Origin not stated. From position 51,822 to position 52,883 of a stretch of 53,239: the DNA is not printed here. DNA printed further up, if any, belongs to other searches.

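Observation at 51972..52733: Spo0A homolog whose receiver domain lacks the phosphoacceptor aspartate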

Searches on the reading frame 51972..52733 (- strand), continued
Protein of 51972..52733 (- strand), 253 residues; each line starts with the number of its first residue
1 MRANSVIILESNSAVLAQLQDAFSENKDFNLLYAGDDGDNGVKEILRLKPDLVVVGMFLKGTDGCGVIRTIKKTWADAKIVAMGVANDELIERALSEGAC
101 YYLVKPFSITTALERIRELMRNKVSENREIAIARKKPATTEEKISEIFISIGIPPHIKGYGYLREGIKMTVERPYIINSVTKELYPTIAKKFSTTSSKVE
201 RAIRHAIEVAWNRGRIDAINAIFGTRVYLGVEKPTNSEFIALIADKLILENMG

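Call 12: find_related_loci(query=window:51972-52733:-, collection=genome_contigs, flank=10000)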
Query window:51972-52733:- (253 aa) in genome_contigs; peptide patterns used: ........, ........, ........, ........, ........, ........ (x = any residue, [..] = any of these).
523 stretches matched a pattern; 313 encode a relative of the query (tblastn E <= 1e-3); the best 80 are kept; 80 distinct loci.
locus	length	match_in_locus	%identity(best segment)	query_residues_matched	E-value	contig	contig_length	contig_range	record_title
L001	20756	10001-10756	96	1-252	5e-164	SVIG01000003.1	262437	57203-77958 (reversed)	MAG: Clostridiales bacterium isolate SIG403 NODE_462_length_262437_cov_8.741436, whole genome shotgun sequence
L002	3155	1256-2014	88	1-252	2e-158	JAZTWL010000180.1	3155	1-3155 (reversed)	MAG: Candidatus Scatosoma sp. isolate T1900045333_YK20190022.MAGScoT_cleanbin_000046 SGB_6556_k141_948034, whole genome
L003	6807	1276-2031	83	1-252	3e-144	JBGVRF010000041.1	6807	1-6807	MAG: Candidatus Scatosoma sp. isolate fecal_MAG_147 fecal_MAG_147_contig_0041, whole genome shotgun sequence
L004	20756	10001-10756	79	1-252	5e-142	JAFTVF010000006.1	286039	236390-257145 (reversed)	MAG: Clostridia bacterium isolate RGIG4180 Roe_deer_Colon-2__c769, whole genome shotgun sequence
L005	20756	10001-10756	80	1-253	3e-140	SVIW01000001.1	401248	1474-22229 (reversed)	MAG: Clostridiales bacterium isolate SIG419 NODE_103_length_401248_cov_7.321105, whole genome shotgun sequence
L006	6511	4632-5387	80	1-252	5e-140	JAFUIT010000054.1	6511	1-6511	MAG: Clostridia bacterium isolate RGIG4532 Roe_deer_Rectum-1__c373147, whole genome shotgun sequence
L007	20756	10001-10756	79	1-252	6e-139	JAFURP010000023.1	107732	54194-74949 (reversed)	MAG: Clostridia bacterium isolate RGIG4762 Roe_deer_Rectum.Co__c451896, whole genome shotgun sequence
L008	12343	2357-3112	79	1-252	6e-138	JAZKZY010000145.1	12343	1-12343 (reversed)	MAG: Candidatus Scatosoma sp. isolate T1900045082_TC20190076.MAGScoT_cleanbin_000021 SGB_4667_k141_435410, whole genome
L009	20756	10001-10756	78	1-252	1e-137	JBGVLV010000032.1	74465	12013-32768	MAG: Candidatus Scatosoma sp. isolate fecal_MAG_273 fecal_MAG_273_contig_0032, whole genome shotgun sequence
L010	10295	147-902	78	1-252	2e-137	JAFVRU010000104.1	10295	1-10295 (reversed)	MAG: Clostridia bacterium isolate RGIG5336 Sheep_Colon-3__c603570, whole genome shotgun sequence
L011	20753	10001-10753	79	1-252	5e-137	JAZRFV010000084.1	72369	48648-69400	MAG: Candidatus Scatosoma sp. isolate T1900045494_YK20190188.MAGScoT_cleanbin_000025 SGB_7408_k141_493555, whole genome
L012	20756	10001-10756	78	1-252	4e-137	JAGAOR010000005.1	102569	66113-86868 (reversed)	MAG: Clostridia bacterium isolate RGIG8634 Water_deer_Cecum.Co__c92459, whole genome shotgun sequence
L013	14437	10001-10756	77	1-252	8e-137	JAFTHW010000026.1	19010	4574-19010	MAG: Clostridia bacterium isolate RGIG3833 Roe_deer_Cecum-1__c577362, whole genome shotgun sequence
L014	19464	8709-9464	78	1-252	2e-136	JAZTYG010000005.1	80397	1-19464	MAG: Candidatus Scatosoma sp. isolate T1900045327_YK20190016.MAGScoT_cleanbin_000077 SGB_6470_k141_31203, whole genome s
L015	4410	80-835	77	1-252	3e-138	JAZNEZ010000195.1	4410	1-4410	MAG: Candidatus Scatosoma sp. isolate T1900044716_TS20190182.MAGScoT_cleanbin_000046 SGB_1879_k141_924573, whole genome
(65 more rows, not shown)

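Call 36: search_protein_representatives(protein=window:51972-52733:-)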
Query: 253 residues. Proteins with E-value up to 0.001 (for the whole library): 20719; up to 1e-10: 5972; up to 1e-30: 827. The best 150 are listed.
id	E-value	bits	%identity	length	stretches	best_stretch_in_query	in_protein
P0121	1.4e-82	293.1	56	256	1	1-252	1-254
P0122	1.6e-79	283.1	46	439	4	140-247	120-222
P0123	5.5e-78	278.0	53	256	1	2-251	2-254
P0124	3.6e-70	252.5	38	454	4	140-249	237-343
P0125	4.2e-68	245.7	50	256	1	2-252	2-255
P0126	2.0e-67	243.5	41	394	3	140-250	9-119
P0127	1.9e-63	230.5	43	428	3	142-246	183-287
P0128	2.4e-63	230.2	47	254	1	6-252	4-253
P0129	5.7e-61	222.4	51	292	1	29-250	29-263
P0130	7.6e-61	222.0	48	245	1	4-252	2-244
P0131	2.7e-59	216.9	46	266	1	6-251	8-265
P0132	6.3e-59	215.7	46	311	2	124-251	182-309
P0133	8.0e-59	215.3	80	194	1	119-252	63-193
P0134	7.5e-58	212.2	36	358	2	21-250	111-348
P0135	3.0e-57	210.2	45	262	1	6-251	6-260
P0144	4.1e-53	196.6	42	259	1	7-250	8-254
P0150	3.2e-52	193.7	40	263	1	6-247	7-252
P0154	6.6e-52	192.7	45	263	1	5-250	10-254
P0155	7.9e-52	192.4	45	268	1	5-251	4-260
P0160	4.9e-51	189.9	41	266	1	6-253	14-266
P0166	5.3e-50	186.5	37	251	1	4-250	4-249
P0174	1.8e-49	184.7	39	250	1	5-251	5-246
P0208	7.5e-47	176.2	30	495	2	5-246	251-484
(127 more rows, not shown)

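Call 39: predict_structure(alignment_id=A1)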
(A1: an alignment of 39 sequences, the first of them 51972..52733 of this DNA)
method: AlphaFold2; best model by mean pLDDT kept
length: 253 residues; sequences in the alignment: 39
mean_pLDDT: 70.8   pTM: 0.49
mean pLDDT of the five models: 70.8, 70.1, 67.0, 65.4, 54.6
residues with pLDDT >= 90: 12; 70-90: 155; 50-70: 53; < 50: 33
segments of 3 or more residues with pLDDT < 50: 123-137, 175-181, 245-253
pLDDT, mean of each block of 10 residues (from residue 1): 82 75 81 84 89 78 79 86 76 81 68 77 42 48 76 72 77 50 71 82 75 70 57 54 48 37
secondary structure, 60 per line:
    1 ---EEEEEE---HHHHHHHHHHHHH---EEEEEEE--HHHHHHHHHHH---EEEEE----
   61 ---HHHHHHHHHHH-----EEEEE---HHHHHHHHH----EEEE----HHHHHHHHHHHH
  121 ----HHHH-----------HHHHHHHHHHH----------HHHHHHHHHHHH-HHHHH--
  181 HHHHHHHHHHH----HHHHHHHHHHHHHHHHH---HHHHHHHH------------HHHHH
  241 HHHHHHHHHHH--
elements in order: E4-9 H13-25 E29-35 H38-48 E52-56 H64-74 E80-84 H88-96 E101-104 H109-120 H125-128 H140-150 H161-172 H174-178 H181-191 H196-212 H216-223 H236-251

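Call 43: list_cluster_members(proteins=[P0121, P0123, P0129, P0144, P0150, P0154, P0155, P0160, P0166, P0174])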
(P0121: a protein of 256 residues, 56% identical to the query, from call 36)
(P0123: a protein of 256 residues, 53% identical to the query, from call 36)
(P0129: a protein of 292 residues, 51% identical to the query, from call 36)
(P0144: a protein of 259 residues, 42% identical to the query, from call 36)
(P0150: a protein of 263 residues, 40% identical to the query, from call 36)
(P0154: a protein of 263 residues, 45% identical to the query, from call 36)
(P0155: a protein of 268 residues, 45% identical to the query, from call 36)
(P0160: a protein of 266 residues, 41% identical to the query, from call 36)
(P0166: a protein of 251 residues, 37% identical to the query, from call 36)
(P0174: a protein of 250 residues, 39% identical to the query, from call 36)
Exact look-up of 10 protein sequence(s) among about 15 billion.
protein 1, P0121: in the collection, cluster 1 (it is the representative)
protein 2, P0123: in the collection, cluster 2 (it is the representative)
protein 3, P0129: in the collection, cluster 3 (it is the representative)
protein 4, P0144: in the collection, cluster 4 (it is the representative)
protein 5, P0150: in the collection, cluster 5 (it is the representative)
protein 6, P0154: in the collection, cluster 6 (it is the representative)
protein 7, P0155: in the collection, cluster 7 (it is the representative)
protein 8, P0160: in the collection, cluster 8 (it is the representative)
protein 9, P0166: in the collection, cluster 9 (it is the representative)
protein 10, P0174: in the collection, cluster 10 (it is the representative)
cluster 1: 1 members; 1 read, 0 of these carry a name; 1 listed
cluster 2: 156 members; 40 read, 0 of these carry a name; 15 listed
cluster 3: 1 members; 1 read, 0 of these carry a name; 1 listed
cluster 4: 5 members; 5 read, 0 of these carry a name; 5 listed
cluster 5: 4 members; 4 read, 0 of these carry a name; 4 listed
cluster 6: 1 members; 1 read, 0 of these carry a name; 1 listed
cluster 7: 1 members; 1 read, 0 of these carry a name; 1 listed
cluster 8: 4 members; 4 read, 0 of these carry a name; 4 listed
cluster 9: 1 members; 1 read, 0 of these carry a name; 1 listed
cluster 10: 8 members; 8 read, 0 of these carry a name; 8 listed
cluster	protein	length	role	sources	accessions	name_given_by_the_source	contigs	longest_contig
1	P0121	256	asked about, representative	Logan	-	-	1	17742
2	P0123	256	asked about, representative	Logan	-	-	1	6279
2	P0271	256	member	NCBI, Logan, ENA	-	-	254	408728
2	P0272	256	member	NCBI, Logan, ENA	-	-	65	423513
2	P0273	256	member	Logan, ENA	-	-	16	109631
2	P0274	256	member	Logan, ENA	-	-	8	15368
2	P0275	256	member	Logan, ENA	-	-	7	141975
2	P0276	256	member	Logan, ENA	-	-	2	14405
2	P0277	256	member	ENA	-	-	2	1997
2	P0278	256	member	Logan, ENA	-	-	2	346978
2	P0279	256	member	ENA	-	-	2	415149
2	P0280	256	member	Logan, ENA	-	-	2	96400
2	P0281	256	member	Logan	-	-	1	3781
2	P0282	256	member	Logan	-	-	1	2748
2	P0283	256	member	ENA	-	-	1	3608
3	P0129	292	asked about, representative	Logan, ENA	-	-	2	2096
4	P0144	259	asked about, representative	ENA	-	-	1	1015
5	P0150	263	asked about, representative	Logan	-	-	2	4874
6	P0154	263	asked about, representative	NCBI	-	-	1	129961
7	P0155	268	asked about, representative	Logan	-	-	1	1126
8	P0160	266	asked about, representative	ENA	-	-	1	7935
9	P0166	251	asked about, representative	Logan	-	-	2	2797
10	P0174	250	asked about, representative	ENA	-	-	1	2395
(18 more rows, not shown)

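Call 50: find_encoding_contigs(protein=P0271, flank=6000, max_places=3)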
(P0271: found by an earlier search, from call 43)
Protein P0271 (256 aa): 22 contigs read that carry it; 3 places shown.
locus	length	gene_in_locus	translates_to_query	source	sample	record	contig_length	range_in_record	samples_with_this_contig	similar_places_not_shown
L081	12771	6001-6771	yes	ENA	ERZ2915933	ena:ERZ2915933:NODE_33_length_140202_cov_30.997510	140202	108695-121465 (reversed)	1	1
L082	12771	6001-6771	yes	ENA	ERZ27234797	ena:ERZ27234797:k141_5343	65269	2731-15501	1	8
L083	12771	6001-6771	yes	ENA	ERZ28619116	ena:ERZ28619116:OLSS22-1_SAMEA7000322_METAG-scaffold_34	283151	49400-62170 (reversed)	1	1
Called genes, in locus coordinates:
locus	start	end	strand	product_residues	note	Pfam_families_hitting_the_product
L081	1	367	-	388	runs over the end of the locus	PF17785:PUA_3, PF10672:Methyltrans_SAM, PF02475:TRM5-TYW2_MTfase, PF02005:TRM (weak), PF03602:Cons_hypoth95, PF09445:Methyltransf_15, PF13649:Methyltransf_25, PF13847:Methyltransf_31, +2 more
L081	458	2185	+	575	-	PF00664:ABC_membrane, PF00005:ABC_tran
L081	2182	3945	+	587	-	PF00664:ABC_membrane, PF00005:ABC_tran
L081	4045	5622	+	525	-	PF00005:ABC_tran, PF02463:SMC_N (faint), PF13304:AAA_21 (faint), PF12848:ABC_tran_Xtn, PF00005:ABC_tran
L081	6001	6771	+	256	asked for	PF00072:Response_reg, PF08769:Spo0A_C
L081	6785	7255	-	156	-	-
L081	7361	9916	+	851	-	PF02739:5_3_exonuc_N, PF01367:5_3_exonuc, PF00476:DNA_pol_A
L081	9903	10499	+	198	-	PF01121:CoaE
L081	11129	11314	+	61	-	-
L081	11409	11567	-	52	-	PF00301:Rubredoxin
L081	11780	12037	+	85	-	PF00403:HMA (weak)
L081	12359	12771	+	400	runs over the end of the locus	PF00483:NTP_transferase, PF24894:Hexapep_GlmU, PF25087:GMPPB_C, PF25247:LbH_GLGC (weak), PF25084:LbH_EIF2B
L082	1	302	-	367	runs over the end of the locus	PF17785:PUA_3, PF10672:Methyltrans_SAM, PF02475:TRM5-TYW2_MTfase, PF02005:TRM (weak), PF03602:Cons_hypoth95, PF09445:Methyltransf_15, PF13847:Methyltransf_31, PF13649:Methyltransf_25, +2 more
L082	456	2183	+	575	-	PF00664:ABC_membrane, PF00005:ABC_tran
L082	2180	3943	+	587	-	PF00664:ABC_membrane, PF00005:ABC_tran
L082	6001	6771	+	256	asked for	PF00072:Response_reg, PF08769:Spo0A_C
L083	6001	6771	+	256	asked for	PF00072:Response_reg, PF08769:Spo0A_C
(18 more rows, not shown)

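Call 64: search_protein_families(library=pfam, proteins=[P0122, P0124, P0126, P0127, P0208], max_evalue=0.001)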
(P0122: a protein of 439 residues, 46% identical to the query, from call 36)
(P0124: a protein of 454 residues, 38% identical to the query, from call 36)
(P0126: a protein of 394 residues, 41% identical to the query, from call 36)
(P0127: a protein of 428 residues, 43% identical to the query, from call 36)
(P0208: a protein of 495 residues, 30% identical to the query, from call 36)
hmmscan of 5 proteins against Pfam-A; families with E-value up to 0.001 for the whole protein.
P0122 (439 aa): 3 families
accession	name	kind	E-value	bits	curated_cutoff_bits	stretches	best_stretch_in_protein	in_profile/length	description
PF08769.17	Spo0A_C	-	1.1e-121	398.5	25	4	124-221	1-103/104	Sporulation initiation factor Spo0A C terminal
PF22415.1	PSV_ORF131-like_dom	-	0.00052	20.4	27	0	12-31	7-26/80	PSV_Hypothetical protein ORF131-like domain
PF21673.2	CCDC93_N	-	0.00066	20.3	24.4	0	328-355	61-88/110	CCDC93 protein N-terminal domain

P0124 (454 aa): 4 families
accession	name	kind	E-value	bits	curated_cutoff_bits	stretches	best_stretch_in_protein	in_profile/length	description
PF08769.17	Spo0A_C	-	5.1e-120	393.2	25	4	241-341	1-104/104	Sporulation initiation factor Spo0A C terminal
PF05817.20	Ribophorin_II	-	2.7e-05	24.4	23.4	0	262-353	69-160/240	Ribophorin II N-terminal domain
PF15411.12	PH_10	-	0.00019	22.2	27.5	0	146-165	27-42/121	Pleckstrin homology domain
PF13730.12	HTH_36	-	0.00038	20.7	25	0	278-305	27-54/55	Helix-turn-helix domain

P0126 (394 aa): 2 families
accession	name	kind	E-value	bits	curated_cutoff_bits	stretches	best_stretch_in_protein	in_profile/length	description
PF08769.17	Spo0A_C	-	8.9e-98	321.7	25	3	13-116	1-104/104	Sporulation initiation factor Spo0A C terminal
PF12862.13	ANAPC5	-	0.00082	19.8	23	0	57-90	47-79/91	Anaphase-promoting complex subunit 5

P0127 (428 aa): 3 families
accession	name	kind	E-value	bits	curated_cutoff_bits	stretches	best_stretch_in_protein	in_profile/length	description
PF08769.17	Spo0A_C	-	2e-94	310.9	25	3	185-288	1-104/104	Sporulation initiation factor Spo0A C terminal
PF23375.1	DUF7094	-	5.2e-07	30.3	27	0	81-124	43-87/108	Family of unknown function (DUF7094)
PF06050.19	HGD-D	-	5.3e-05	23.4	28.4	0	170-236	125-188/342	2-hydroxyglutaryl-CoA dehydratase, D-component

P0208 (495 aa): 2 families
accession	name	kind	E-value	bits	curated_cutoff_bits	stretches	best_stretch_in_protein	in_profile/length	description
PF08769.17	Spo0A_C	-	9.6e-58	193.1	25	2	382-485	1-104/104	Sporulation initiation factor Spo0A C terminal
PF00072.30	Response_reg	-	8e-26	90.8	30.2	2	17-114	11-108/111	Response regulator receiver domain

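Call 65: fold_search(model_id=the predicted structure, library=pdb)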
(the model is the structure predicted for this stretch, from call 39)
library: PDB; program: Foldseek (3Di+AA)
matches with E <= 10: 1758; with E <= 0.001: 469
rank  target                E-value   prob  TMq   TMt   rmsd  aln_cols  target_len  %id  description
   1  5hev_A                1.3e-08  1.00  0.44  0.53  13.1       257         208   16  Crystal Structure of the beryllofluoride-activated LiaR from Enterococcus faecium (released 2016-11-16)
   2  5hev_B                2.3e-08  1.00  0.44  0.53  12.7       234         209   17  Crystal Structure of the beryllofluoride-activated LiaR from Enterococcus faecium (released 2016-11-16)
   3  4gvp_A                2.5e-08  1.00  0.44  0.53  12.4       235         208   16  Crystal Structure of the Response Regulator Protein VraR from Staphylococcus aureus (released 2013-05-08)
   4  5hev_C                3.1e-08  1.00  0.44  0.52  15.8       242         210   17  Crystal Structure of the beryllofluoride-activated LiaR from Enterococcus faecium (released 2016-11-16)
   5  4ldz_A                5.4e-08  1.00  0.44  0.56  11.6       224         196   21  Crystal structure of the full-length response regulator DesR in the active state (released 2014-07-16)
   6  4ldz_B                7.4e-08  1.00  0.43  0.57  12.7       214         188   20  Crystal structure of the full-length response regulator DesR in the active state (released 2014-07-16)
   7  1rnl                  7.4e-08  1.00  0.42  0.53  17.0       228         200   18  THE NITRATE/NITRITE RESPONSE REGULATOR PROTEIN NARL FROM NARL (released 1996-11-08)
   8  1a04_A                8.3e-08  1.00  0.44  0.54  15.9       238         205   15  THE STRUCTURE OF THE NITRATE/NITRITE RESPONSE REGULATOR PROTEIN NARL IN THE MONOCLINIC C2 CRYSTAL FORM (released 1998-03-18)
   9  7od9_A                2.2e-07  1.00  0.44  0.88   2.0       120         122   24  Crystal structure of activated CheY fused to the C-terminal domain of CheF (released 2022-04-27)
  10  7od9_B                3.0e-07  1.00  0.44  0.83   2.0       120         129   24  Crystal structure of activated CheY fused to the C-terminal domain of CheF (released 2022-04-27)
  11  6ifh                  3.7e-07  1.00  0.43  0.87   2.1       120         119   25  Unphosphorylated Spo0F from Paenisporosarcina sp. TG-14 (released 2019-01-16)
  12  8zwn_A                4.6e-07  1.00  0.41  0.50  13.4       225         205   15  Crystal structure of DNA-binding transcriptional activator EvgA from Escherichia coli str. K-12 substr. MG1655 (released 2025-06-18)
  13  4iga_A                5.4e-07  1.00  0.42  0.86   2.1       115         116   23  The crystal structure of an activated Thermotoga maritima CheY with N-terminal region of FliM (released 2013-04-24)
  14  5f64_A                6.7e-07  1.00  0.41  0.50  13.6       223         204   16  Putative positive transcription regulator (sensor EvgS) from Shigella flexneri (released 2015-12-30)
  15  1srr_C                7.1e-07  1.00  0.42  0.83   2.0       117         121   19  CRYSTAL STRUCTURE OF A PHOSPHATASE RESISTANT MUTANT OF SPORULATION RESPONSE REGULATOR SPO0F FROM BACILLUS SUBTILIS (released 1997-04-21)
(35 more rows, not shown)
